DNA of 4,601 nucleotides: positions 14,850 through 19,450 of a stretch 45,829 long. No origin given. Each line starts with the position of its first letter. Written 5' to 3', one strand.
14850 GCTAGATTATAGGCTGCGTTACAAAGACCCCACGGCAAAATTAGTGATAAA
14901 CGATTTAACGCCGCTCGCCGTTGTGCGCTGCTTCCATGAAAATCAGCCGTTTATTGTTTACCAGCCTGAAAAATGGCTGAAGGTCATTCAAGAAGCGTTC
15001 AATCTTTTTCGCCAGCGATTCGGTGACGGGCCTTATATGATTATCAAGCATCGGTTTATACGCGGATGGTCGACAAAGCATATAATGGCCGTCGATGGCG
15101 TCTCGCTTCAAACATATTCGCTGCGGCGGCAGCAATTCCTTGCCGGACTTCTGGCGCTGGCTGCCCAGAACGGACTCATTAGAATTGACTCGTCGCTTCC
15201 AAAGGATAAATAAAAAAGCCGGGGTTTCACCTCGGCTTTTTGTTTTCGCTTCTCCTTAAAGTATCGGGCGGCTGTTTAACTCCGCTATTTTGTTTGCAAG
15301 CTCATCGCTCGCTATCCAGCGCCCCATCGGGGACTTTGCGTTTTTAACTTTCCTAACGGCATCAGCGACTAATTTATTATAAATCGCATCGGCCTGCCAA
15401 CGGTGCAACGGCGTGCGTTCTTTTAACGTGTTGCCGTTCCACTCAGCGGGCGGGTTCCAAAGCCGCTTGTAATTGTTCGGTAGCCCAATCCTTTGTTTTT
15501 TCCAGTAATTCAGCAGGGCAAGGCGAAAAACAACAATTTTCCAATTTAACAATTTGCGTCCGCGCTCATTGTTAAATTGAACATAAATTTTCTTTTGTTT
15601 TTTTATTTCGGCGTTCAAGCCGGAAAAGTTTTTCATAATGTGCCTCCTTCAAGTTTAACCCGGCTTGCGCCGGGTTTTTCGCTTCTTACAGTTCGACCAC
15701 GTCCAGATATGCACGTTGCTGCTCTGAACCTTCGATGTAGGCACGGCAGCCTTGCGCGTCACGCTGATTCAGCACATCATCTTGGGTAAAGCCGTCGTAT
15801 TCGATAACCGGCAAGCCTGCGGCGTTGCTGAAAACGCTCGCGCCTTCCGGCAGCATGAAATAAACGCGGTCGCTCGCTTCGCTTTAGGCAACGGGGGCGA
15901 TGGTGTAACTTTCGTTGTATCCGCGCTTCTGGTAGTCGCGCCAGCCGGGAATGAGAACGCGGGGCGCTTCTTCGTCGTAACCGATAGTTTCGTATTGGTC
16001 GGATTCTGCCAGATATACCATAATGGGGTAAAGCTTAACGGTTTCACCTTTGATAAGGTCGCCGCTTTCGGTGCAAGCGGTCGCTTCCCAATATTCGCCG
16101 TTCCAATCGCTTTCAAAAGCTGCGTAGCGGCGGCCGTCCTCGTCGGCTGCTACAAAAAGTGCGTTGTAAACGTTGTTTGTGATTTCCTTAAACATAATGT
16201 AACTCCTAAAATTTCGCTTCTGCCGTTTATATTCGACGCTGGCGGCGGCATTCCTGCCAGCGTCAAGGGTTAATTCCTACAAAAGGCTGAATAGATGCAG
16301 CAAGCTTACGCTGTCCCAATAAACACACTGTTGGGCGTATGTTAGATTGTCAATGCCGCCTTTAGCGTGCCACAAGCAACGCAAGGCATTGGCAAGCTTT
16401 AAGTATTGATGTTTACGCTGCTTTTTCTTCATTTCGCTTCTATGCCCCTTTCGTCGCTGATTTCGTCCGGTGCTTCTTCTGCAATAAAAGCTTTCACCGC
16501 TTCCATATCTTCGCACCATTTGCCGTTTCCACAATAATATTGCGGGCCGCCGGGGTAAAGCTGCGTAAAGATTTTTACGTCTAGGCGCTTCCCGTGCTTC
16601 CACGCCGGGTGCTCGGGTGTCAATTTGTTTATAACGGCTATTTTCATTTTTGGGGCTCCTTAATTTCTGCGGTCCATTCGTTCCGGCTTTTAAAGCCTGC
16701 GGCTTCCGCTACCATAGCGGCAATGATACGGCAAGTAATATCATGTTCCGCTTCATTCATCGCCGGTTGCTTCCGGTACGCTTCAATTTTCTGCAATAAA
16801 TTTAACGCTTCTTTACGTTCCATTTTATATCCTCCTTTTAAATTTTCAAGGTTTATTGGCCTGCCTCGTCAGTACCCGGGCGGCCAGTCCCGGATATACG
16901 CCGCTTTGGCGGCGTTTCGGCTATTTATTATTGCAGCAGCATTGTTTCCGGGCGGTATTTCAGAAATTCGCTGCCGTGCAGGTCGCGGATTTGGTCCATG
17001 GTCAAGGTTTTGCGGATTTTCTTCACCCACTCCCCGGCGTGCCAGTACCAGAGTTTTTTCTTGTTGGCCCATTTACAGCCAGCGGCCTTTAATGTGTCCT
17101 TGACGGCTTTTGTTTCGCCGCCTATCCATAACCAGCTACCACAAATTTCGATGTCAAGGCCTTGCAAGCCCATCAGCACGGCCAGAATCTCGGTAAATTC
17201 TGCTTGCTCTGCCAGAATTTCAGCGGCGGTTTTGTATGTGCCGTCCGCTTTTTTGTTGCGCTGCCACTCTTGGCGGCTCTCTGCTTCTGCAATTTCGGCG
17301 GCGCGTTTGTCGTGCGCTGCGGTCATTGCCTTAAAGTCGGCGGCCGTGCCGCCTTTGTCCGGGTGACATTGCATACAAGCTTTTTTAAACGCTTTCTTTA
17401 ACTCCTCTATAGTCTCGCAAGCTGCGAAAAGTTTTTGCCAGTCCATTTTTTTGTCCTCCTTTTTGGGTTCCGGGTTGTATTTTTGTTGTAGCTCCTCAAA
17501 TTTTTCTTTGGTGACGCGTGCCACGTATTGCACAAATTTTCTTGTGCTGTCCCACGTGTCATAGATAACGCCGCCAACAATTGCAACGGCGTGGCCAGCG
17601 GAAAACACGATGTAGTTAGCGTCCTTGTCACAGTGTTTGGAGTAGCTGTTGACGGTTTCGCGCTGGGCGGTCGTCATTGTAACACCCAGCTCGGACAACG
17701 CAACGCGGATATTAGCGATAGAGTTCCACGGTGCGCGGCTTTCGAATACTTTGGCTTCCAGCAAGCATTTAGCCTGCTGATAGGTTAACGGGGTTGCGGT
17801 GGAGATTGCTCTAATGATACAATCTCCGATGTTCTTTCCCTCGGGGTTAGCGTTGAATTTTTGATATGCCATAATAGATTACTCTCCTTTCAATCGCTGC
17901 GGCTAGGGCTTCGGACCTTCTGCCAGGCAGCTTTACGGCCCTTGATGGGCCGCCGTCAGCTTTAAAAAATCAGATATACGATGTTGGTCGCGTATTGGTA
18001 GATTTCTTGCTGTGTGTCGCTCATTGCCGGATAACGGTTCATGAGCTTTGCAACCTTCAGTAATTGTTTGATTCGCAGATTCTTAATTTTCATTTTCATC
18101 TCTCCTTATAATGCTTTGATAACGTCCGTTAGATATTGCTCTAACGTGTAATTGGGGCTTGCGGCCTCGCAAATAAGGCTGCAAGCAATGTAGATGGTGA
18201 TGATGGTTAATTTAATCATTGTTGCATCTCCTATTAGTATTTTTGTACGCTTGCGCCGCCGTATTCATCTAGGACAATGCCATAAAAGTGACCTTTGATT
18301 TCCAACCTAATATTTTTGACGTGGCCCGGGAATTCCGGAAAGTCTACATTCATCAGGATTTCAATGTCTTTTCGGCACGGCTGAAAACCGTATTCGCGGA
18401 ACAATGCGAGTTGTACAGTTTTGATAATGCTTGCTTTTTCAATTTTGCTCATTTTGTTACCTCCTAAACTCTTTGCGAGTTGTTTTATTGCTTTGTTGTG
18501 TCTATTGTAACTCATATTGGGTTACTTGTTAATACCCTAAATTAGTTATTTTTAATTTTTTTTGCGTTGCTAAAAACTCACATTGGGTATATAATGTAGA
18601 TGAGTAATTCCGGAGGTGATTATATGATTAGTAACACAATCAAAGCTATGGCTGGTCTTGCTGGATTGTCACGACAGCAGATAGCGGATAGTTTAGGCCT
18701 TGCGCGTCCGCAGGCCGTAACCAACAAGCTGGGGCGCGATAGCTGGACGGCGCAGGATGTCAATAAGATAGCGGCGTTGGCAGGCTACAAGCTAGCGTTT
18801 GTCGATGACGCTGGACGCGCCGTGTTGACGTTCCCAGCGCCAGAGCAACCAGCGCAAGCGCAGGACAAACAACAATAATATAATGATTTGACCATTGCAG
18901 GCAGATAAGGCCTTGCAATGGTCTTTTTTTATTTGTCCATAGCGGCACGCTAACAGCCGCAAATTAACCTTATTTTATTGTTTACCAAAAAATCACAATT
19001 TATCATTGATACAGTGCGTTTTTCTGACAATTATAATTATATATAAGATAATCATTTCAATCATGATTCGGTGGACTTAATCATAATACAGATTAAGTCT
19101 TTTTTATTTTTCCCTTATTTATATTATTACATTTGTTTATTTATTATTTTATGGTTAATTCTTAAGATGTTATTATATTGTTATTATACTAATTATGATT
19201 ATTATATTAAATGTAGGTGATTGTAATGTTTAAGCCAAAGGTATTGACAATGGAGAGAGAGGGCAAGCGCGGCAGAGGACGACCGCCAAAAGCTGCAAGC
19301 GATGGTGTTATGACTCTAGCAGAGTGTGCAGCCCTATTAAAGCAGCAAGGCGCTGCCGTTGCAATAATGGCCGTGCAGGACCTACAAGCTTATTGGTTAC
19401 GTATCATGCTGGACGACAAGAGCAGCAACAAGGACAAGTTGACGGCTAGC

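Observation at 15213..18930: Self-contained inverted accessory cassette with its own Xre switch, between the early and packaging modules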

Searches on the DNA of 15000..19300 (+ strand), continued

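Call 92: search_with_rna_model(model_id=R2, sources=[window, L001, L007, L009, L010, L011, L012, L014, L015, L016, L017, L018, L019, L020, L021, L022, L023, L024, L025, L026, L027, L028, L029, L030, L031, L032, L033, L034, L035, L036, L037, L038, L039, L040, L041, L042, L043, L044, L045, L046, L047, L048, L049, L050, L051, L052, L053, L054, L055, L056, L057, L058, L059, L060, L061, L062, L063, L064, L065, L066, L067, L068, L069, L070, L071, L072, L073, L074, L075, L076, L077, L078, L079, L080, L081, L082, L083, L084, L085, L086, L087, L088, L089, L090, L091, L092, L093, L094, L095, L096, L097, L098, L099, L100, L101, L102], max_evalue=1, make_alignment=true)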
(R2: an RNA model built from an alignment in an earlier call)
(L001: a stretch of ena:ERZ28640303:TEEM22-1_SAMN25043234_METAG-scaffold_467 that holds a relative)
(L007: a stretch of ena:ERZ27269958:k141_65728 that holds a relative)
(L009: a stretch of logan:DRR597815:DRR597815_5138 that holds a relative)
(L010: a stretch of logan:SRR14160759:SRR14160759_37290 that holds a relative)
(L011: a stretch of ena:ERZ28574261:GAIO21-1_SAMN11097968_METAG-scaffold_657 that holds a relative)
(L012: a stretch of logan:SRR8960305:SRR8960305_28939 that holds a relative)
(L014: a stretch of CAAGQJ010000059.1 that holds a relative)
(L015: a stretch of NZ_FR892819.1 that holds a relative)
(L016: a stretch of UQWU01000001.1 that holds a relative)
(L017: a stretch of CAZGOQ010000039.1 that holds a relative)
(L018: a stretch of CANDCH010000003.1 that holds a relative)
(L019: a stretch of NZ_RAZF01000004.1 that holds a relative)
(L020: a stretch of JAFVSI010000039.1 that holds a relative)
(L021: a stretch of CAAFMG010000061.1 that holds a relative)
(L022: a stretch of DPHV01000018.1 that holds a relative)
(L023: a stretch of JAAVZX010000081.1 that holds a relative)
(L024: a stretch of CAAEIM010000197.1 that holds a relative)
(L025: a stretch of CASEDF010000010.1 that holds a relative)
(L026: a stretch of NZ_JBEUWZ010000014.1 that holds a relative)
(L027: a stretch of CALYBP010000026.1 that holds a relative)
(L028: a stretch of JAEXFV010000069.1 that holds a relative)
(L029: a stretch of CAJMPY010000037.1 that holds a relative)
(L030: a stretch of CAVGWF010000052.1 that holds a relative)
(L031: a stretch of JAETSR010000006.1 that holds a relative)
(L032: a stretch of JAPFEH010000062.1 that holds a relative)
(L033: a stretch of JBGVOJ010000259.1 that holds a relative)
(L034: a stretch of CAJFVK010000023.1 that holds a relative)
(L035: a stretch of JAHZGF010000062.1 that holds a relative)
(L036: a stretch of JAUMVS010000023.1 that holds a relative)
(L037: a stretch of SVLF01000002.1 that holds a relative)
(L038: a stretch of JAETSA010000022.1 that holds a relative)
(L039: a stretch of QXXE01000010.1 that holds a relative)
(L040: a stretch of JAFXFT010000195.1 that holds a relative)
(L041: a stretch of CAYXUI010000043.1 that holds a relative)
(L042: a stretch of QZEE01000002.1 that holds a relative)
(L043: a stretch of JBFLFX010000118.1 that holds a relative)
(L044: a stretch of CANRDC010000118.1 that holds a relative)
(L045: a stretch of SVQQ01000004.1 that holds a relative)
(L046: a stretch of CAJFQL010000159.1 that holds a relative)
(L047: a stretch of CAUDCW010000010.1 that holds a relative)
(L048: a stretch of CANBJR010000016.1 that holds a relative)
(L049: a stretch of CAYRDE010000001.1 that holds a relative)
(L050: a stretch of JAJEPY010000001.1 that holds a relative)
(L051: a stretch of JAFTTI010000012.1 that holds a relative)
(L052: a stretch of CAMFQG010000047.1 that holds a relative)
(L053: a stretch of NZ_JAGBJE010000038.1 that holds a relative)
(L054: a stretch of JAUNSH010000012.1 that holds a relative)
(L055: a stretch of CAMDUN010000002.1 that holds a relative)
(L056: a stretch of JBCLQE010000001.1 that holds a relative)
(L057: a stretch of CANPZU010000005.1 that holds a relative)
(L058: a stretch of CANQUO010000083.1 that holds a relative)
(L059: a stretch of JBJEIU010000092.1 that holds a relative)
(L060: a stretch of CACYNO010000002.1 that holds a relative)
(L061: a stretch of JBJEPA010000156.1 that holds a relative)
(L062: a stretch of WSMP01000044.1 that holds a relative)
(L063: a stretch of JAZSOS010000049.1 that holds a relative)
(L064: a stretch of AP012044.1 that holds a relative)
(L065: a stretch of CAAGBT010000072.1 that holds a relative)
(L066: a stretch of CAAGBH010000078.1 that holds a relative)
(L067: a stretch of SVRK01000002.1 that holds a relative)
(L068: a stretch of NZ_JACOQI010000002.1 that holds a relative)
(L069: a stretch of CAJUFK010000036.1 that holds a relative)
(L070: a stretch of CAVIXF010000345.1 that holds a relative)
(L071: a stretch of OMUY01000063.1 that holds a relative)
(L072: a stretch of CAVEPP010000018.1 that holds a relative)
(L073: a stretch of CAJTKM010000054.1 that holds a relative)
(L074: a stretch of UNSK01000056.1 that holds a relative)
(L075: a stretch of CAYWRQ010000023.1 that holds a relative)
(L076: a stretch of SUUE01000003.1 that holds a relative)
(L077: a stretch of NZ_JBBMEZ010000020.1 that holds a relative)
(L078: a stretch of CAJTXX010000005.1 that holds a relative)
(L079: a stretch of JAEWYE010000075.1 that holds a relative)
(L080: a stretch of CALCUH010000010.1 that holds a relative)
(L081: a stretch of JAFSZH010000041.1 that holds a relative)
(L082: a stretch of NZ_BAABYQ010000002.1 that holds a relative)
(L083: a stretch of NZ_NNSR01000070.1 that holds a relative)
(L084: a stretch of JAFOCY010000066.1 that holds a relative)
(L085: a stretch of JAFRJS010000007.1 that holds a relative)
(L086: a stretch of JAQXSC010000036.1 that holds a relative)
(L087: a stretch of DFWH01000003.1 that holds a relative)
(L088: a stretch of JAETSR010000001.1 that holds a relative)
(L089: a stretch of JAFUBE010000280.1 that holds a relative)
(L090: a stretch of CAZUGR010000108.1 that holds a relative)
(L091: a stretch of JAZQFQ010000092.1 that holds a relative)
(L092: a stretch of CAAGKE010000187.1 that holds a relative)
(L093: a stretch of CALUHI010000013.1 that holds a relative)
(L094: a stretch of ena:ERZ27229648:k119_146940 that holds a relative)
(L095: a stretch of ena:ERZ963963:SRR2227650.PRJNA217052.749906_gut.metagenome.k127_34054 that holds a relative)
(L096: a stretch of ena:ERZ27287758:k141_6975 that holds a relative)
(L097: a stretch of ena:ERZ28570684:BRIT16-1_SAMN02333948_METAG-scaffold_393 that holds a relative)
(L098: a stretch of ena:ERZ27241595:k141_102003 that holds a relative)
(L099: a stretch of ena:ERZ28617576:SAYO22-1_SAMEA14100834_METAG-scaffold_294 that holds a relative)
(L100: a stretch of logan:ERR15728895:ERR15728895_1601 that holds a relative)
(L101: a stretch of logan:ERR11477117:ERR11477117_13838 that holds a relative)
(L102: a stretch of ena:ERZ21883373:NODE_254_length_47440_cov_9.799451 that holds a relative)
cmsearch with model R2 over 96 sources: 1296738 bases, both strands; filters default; matches with E-value up to 1: 19.
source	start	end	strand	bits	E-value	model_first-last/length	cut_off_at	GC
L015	7914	7972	+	77.5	1.1e-14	1-57/57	no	0.68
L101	6643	6701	+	77.5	1.1e-14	1-57/57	no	0.68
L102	4908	4966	+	77.5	1.1e-14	1-57/57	no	0.68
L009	7915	7973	+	75.1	3.9e-14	1-57/57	no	0.68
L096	5275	5333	+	74.8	4.5e-14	1-57/57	no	0.64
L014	7917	7973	+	72.8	1.2e-13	1-57/57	no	0.61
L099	4908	4964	+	72.4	1.5e-13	1-57/57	no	0.6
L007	9915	9972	+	70.1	5.1e-13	1-57/57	no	0.66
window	17904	17961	-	70.1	5.1e-13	1-57/57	no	0.64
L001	9912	9969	+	70.1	5.1e-13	1-57/57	no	0.64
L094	5235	5292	+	70.1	5.1e-13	1-57/57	no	0.64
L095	5235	5292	+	70.1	5.1e-13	1-57/57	no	0.64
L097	5235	5292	+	70.1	5.1e-13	1-57/57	no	0.64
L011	7891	7949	+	67.4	2.2e-12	1-57/57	no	0.71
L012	4059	4117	+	67.4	2.2e-12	1-57/57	no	0.71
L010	9271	9326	+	63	2.2e-11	1-57/57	no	0.66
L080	1163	1218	+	33.7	0.0001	1-57/57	no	0.7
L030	8483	8545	+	20.5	0.099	1-57/57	no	0.6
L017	3000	3055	+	19.1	0.22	1-57/57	no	0.79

Alignment A9: 19 matches aligned to the model, 88 columns, each read 5' to 3' on its own strand. Consensus structure (alignment columns), stored with it:
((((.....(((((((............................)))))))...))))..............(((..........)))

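Call 93: search_rna_families(sources=[L030, L017, L046, L080], threshold=evalue, max_evalue=0.1)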
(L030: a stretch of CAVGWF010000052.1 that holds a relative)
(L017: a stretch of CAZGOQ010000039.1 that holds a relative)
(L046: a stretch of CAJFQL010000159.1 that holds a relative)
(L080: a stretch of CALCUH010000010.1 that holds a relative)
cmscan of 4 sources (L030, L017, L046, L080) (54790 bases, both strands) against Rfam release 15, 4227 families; matches with E-value up to 0.1: 5.
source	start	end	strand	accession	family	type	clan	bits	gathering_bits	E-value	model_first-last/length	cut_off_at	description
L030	8511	8563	+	RF03160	twister-P1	Gene; ribozyme;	CL00120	60.3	67.2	3.5e-11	1-68/68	no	type-P1 twister ribozyme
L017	3015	3072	+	RF03160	twister-P1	Gene; ribozyme;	CL00120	53.3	67.2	3.6e-09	1-68/68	no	type-P1 twister ribozyme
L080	1163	1219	+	RF02684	Twister-P5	Gene; ribozyme;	CL00120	52.6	37.6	3.9e-08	1-58/58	no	Type-P5 twister ribozyme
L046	8718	8783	+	RF02276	Hammerhead_II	Gene; ribozyme;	CL00010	51.8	37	7.8e-08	1-66/66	no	Hammerhead ribozyme (type II)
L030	3618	3702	+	RF00005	tRNA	Gene; tRNA;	CL00001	47.7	29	3.8e-07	1-71/71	no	tRNA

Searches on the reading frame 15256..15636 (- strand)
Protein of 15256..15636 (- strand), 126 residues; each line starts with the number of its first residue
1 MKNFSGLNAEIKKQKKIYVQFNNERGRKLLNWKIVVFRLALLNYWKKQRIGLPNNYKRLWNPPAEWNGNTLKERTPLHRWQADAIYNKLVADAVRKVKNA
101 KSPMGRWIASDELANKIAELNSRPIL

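Call 5: search_protein_families(library=pfam, proteins=[window:15256-15636:-], max_evalue=1)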
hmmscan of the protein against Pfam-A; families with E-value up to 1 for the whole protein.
window:15256-15636:- (126 aa): 0 families

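Call 6: search_protein_families(library=phrogs, proteins=[window:15256-15636:-], max_evalue=0.01)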
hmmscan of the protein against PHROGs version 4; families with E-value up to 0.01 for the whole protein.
window:15256-15636:- (126 aa): 0 families

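Call 16: search_protein_families(library=ncbifam, proteins=[window:15256-15636:-], max_evalue=0.1)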
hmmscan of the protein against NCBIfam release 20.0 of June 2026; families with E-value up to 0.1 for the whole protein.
window:15256-15636:- (126 aa): 0 families

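Call 17: search_protein_families(library=padloc, proteins=[window:15256-15636:-], max_evalue=0.1)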
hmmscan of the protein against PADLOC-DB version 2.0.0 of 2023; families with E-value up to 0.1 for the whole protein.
window:15256-15636:- (126 aa): 0 families

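Call 42: search_dna_similar(query=window:15256-15636:-, collection=phages, mode=protein, max_evalue=0.01)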
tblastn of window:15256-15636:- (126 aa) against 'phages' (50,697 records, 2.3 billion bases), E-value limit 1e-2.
No match.

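Call 44: find_homologous_proteins(query=window:15256-15636:-, max_evalue=0.01)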
Query window:15256-15636:- (126 aa): 18 proteins with E <= 0.01 among 28 candidates.
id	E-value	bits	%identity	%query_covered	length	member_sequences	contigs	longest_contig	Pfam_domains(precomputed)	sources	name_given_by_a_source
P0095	4.8e-77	274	99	100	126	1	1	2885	-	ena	-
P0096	5.7e-77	274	99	100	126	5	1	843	-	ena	-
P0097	2.3e-70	252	90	100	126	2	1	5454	-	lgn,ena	-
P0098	3.6e-70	252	90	100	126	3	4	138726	-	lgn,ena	-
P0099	1.0e-69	250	90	100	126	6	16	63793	-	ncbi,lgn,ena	-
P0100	4.5e-69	248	90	100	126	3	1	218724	-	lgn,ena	-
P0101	1.8e-68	246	88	100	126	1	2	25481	-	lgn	-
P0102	5.1e-68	245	87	100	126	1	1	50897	-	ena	-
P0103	1.8e-66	240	86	100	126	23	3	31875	-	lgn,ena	-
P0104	7.8e-66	238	85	100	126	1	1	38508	-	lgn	-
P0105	2.0e-65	236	83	100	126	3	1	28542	-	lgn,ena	-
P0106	9.5e-65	234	83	100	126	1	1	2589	-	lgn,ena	-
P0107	6.9e-62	225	80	100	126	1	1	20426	-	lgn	-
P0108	9.7e-60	218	86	89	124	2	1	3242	-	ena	-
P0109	3.5e-54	200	74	100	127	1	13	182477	-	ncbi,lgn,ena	-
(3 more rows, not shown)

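Call 50: search_solved_structures(query=A3, max_evalue=10)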
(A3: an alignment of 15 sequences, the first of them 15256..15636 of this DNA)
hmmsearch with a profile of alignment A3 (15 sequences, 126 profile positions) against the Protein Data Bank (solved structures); distinct sequences matched with E-value up to 10: 3.
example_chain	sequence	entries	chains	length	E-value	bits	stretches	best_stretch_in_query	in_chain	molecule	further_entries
7ane_I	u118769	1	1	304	1.2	12.5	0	37-74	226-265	Putative 50S ribosomal protein L17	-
7aih_I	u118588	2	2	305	1.3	12.5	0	37-74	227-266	Putative 50S ribosomal protein L17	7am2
5hs0_A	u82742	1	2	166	1.5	12.3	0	49-79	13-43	Ankyrin domain protein ank1C4_7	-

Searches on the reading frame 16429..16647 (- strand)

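Call 5: search_protein_families(library=pfam, proteins=[window:16429-16647:-], max_evalue=1)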
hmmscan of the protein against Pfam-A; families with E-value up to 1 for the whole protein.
window:16429-16647:- (72 aa): 1 family
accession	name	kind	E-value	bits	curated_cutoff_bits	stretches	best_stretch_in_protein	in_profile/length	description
PF23214.1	SH3_CYT4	-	0.13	12.4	27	1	26-55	23-53/73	Mitochondrial protein cyt-4 SH3 domain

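Call 6: search_protein_families(library=phrogs, proteins=[window:16429-16647:-], max_evalue=0.01)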
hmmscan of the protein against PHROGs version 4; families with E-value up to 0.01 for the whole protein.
window:16429-16647:- (72 aa): 1 family
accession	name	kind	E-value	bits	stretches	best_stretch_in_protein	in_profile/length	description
phrog_24339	-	unknown function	0.0019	19.4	1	34-58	15-39/63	-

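Call 16: search_protein_families(library=ncbifam, proteins=[window:16429-16647:-], max_evalue=0.1)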
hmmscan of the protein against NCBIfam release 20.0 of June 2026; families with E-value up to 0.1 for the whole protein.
window:16429-16647:- (72 aa): 1 family
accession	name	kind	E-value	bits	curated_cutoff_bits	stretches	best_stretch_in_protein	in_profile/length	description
NF002547.0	PRK02101.2-5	equivalog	0.088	12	392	1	8-58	187-236/255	peroxide stress protein YaaA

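Call 17: search_protein_families(library=padloc, proteins=[window:16429-16647:-], max_evalue=0.1)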
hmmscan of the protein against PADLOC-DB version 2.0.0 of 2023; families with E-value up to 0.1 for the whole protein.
window:16429-16647:- (72 aa): 0 families
